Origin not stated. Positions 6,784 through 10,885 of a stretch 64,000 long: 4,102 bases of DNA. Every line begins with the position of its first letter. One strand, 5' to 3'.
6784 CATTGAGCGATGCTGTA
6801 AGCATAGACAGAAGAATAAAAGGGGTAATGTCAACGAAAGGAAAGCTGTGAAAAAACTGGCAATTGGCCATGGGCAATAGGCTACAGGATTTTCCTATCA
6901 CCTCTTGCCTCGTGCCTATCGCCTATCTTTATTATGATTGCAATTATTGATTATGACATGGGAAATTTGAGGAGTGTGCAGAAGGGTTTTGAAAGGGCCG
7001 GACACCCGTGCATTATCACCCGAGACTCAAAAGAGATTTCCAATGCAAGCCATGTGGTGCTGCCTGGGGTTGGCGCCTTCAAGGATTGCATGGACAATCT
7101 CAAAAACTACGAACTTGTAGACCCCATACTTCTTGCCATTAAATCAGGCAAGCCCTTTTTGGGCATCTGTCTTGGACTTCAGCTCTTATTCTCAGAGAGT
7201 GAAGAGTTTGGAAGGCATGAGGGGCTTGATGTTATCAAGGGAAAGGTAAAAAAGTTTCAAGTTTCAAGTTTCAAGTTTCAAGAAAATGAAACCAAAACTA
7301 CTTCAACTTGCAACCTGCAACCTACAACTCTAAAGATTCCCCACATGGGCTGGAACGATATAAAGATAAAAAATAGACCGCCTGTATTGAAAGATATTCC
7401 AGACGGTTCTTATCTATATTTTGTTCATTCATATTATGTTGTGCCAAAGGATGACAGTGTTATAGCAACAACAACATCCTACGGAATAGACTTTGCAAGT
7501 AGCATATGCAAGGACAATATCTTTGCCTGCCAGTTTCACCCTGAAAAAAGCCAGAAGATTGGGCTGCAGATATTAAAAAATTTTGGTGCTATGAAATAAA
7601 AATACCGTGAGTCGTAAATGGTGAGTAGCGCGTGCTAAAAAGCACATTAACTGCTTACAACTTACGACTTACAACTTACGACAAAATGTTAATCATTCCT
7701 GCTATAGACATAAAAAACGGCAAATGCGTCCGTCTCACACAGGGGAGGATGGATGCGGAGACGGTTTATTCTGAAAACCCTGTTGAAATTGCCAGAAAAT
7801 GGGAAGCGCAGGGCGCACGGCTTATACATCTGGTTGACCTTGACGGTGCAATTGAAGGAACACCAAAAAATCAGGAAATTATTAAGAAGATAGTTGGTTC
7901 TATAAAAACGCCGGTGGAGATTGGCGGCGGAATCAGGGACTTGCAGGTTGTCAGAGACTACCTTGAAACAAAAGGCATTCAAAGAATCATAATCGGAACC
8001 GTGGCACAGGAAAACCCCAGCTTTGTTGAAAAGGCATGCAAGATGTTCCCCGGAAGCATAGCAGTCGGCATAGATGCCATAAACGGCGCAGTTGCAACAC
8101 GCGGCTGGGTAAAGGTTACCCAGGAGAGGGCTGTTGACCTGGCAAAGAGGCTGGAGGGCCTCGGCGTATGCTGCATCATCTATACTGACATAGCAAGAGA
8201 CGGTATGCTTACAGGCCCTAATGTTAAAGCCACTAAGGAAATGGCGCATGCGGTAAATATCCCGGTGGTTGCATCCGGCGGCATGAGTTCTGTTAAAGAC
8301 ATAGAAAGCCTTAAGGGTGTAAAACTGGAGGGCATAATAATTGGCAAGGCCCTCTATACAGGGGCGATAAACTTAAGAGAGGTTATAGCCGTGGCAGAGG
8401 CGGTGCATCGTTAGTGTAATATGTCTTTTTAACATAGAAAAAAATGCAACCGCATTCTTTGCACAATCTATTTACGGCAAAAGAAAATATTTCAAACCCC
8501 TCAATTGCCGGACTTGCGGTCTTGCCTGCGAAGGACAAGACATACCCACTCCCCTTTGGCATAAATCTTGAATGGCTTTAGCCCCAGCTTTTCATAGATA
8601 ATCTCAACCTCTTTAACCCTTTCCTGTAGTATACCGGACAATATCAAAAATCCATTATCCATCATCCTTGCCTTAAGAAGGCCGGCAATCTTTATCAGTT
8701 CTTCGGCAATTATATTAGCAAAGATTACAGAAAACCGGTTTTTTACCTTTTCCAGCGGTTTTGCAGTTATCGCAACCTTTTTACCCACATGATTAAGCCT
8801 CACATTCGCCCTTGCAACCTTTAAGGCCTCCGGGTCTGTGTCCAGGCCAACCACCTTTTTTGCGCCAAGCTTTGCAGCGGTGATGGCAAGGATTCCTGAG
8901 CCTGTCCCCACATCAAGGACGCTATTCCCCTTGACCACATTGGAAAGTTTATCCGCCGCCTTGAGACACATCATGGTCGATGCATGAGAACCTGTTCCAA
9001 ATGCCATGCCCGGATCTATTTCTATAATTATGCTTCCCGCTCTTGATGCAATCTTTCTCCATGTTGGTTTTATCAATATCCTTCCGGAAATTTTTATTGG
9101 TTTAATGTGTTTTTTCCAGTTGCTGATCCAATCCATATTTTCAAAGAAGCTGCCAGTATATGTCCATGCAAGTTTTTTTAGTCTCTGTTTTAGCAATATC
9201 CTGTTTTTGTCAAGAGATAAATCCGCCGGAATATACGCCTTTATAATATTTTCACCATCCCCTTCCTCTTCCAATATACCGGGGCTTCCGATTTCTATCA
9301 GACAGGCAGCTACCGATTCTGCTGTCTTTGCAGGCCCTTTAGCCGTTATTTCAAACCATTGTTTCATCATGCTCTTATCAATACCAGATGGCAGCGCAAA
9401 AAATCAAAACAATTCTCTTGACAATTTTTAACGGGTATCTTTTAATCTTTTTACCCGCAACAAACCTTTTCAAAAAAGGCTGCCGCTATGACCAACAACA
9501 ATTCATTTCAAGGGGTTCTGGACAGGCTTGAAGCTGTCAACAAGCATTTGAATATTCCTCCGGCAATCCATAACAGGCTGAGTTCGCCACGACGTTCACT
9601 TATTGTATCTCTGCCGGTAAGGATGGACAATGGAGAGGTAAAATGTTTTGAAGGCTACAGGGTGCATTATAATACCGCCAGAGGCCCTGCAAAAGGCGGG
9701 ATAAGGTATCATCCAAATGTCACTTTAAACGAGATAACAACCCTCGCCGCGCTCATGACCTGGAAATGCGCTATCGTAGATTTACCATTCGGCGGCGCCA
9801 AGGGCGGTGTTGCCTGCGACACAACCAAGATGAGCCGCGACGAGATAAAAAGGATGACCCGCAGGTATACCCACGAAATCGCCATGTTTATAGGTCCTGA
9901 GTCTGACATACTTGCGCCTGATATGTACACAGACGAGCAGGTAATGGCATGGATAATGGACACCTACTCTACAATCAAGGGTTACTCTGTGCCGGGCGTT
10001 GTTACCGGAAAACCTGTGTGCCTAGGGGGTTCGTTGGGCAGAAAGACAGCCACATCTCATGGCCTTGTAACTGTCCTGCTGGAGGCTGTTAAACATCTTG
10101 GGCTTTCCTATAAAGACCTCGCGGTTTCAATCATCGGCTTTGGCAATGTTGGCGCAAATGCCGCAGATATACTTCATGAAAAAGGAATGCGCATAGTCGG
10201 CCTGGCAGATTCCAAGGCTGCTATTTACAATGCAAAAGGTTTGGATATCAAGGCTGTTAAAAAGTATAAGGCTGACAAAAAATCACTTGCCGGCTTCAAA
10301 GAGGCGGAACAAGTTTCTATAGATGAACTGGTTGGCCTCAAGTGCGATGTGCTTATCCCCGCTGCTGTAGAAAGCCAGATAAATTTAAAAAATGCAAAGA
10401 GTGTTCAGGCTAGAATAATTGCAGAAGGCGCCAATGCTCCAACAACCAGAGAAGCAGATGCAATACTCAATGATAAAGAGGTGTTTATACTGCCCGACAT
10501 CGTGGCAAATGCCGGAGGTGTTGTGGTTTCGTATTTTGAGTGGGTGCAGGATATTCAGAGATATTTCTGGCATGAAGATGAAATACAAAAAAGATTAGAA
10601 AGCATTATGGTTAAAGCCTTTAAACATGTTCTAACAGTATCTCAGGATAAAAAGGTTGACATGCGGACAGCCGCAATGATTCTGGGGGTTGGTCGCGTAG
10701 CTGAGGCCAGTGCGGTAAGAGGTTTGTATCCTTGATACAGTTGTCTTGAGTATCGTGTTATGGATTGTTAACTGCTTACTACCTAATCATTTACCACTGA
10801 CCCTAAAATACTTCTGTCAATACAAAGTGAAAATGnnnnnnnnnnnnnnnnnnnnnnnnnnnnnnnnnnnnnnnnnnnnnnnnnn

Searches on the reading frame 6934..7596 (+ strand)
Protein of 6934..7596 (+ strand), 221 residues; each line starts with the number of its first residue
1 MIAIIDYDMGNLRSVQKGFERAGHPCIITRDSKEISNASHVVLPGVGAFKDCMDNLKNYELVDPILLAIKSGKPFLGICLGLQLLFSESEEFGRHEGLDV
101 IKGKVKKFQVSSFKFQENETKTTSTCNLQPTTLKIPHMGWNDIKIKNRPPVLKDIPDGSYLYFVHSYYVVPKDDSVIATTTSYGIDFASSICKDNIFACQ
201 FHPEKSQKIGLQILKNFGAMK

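Call 47: find_homologous_proteins(query=window:6934-7596:+)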
Query window:6934-7596:+ (221 aa): 8000 proteins with E <= 0.001 among 8000 candidates; the best 120 are listed.
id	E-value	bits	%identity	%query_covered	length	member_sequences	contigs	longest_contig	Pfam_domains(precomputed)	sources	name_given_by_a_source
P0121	7.8e-147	504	100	100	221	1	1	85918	PF00117.35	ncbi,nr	ncbi:MAG: imidazole glycerol phosphate synthase subunit HisH [Deltaproteobacteria bacterium]|nr:imid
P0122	1.3e-125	435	86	100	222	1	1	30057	PF00117.35,PF07685.21,PF01174.26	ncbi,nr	ncbi:MAG: imidazole glycerol phosphate synthase subunit HisH [Deltaproteobacteria bacterium]|nr:imid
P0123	1.1e-112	393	84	100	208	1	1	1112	PF00117.35,PF07685.21,PF01174.26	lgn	-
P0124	3.0e-112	391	81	100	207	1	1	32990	PF00117.35,PF07685.21,PF01174.26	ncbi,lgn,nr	ncbi:MAG: imidazole glycerol phosphate synthase subunit HisH [Deltaproteobacteria bacterium]|nr:imid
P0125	5.2e-110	384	81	100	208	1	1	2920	PF00117.35,PF01174.26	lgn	-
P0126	2.1e-109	382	82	100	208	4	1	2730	PF00117.35,PF07685.21,PF01174.26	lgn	-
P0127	1.0e-107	377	79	100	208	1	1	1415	PF00117.35,PF07685.21,PF01174.26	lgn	-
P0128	3.0e-107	375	76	100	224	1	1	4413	PF00117.35,PF01174.26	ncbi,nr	ncbi:MAG: imidazole glycerol phosphate synthase subunit HisH [Deltaproteobacteria bacterium]|nr:imid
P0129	4.3e-107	375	78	100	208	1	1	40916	PF00117.35,PF01174.26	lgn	-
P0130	2.4e-106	372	77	100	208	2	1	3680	PF00117.35,PF07685.21,PF01174.26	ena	-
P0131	5.0e-106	371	76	100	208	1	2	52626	PF00117.35,PF07685.21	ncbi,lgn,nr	ncbi:MAG: imidazole glycerol phosphate synthase subunit HisH [Deltaproteobacteria bacterium]|nr:imid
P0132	5.3e-106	371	76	100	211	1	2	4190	PF00117.35,PF07685.21,PF01174.26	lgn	-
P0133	1.1e-105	370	78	100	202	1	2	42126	PF00117.35,PF07685.21,PF01174.26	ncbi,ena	-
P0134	2.1e-105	369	78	100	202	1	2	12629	PF00117.35,PF07685.21,PF01174.26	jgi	-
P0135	3.5e-105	368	77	100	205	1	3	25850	PF00117.35,PF07685.21,PF01174.26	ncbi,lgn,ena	ncbi:MAG: imidazole glycerol phosphate synthase subunit HisH [Deltaproteobacteria bacterium]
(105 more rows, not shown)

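Call 48: find_encoding_contigs(protein=P0121, flank=8000, max_places=5)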
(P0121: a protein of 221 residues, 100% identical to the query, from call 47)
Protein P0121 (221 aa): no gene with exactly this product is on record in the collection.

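Call 54: find_encoding_contigs(protein=P0122, flank=10000, max_places=3)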
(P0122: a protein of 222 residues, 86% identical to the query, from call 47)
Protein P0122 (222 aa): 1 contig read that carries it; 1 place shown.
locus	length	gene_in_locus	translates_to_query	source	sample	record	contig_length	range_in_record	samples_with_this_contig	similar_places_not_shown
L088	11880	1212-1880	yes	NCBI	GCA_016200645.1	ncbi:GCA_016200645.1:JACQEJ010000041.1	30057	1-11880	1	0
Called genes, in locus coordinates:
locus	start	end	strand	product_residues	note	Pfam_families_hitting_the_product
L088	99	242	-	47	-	-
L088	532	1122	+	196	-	PF00475:IGPD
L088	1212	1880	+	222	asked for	PF00117:GATase, PF07685:GATase_3 (weak), PF01174:SNO (faint)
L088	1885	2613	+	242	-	PF00977:His_biosynth, PF01207:Dus (weak)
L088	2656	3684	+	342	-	PF00512:HisKA, PF02518:HATPase_c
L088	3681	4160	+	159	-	PF00072:Response_reg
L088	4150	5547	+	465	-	PF00072:Response_reg, PF00158:Sigma54_activat, PF14532:Sigma54_activ_2, PF07724:AAA_2 (faint), PF07728:AAA_5 (weak), PF25601:AAA_lid_14, PF02954:HTH_8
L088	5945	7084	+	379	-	PF00140:Sigma70_r1_2, PF04542:Sigma70_r2, PF04539:Sigma70_r3, PF04545:Sigma70_r4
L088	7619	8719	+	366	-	PF01625:PMSR, PF01641:SelR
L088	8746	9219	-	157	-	PF22917:PRISE (faint), PF04073:tRNA_edit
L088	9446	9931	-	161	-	PF01467:CTP_transf_like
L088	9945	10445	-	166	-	PF00156:Pribosyltran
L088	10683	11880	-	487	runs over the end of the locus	PF10396:TrmE_N, PF12631:MnmE_helical, PF01926:MMR_HSR1, PF02421:FeoB_N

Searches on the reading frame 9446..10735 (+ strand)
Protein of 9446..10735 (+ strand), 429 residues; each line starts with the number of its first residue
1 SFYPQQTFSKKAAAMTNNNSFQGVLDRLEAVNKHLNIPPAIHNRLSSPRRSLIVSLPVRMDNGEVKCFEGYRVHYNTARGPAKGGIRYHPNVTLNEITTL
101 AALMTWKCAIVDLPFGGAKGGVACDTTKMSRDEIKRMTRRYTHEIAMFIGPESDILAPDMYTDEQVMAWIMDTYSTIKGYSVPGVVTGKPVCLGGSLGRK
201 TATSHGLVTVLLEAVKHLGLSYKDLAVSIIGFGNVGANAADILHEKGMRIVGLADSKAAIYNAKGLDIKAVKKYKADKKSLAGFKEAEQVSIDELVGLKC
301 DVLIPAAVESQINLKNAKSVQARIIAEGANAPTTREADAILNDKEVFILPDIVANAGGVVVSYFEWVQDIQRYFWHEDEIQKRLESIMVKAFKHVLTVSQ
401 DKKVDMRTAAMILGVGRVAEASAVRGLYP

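Call 30: search_protein_families(library=pfam, proteins=[window:9446-10735:+])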
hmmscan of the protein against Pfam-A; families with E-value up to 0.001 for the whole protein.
window:9446-10735:+ (429 aa): 3 families
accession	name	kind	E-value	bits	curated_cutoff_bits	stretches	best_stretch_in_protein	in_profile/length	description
PF00208.27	ELFV_dehydrog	-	2.7e-77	260.2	23.4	1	194-426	1-241/241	Glutamate/Leucine/Phenylalanine/Valine dehydrogenase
PF02812.23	ELFV_dehydrog_N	-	1.3e-55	187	25.3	1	48-175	1-128/129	Glu/Leu/Phe/Val dehydrogenase, dimerisation domain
PF02826.25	2-Hacid_dh_C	-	0.00098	19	25.1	0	217-259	29-71/178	D-isomer specific 2-hydroxyacid dehydrogenase, NAD binding domain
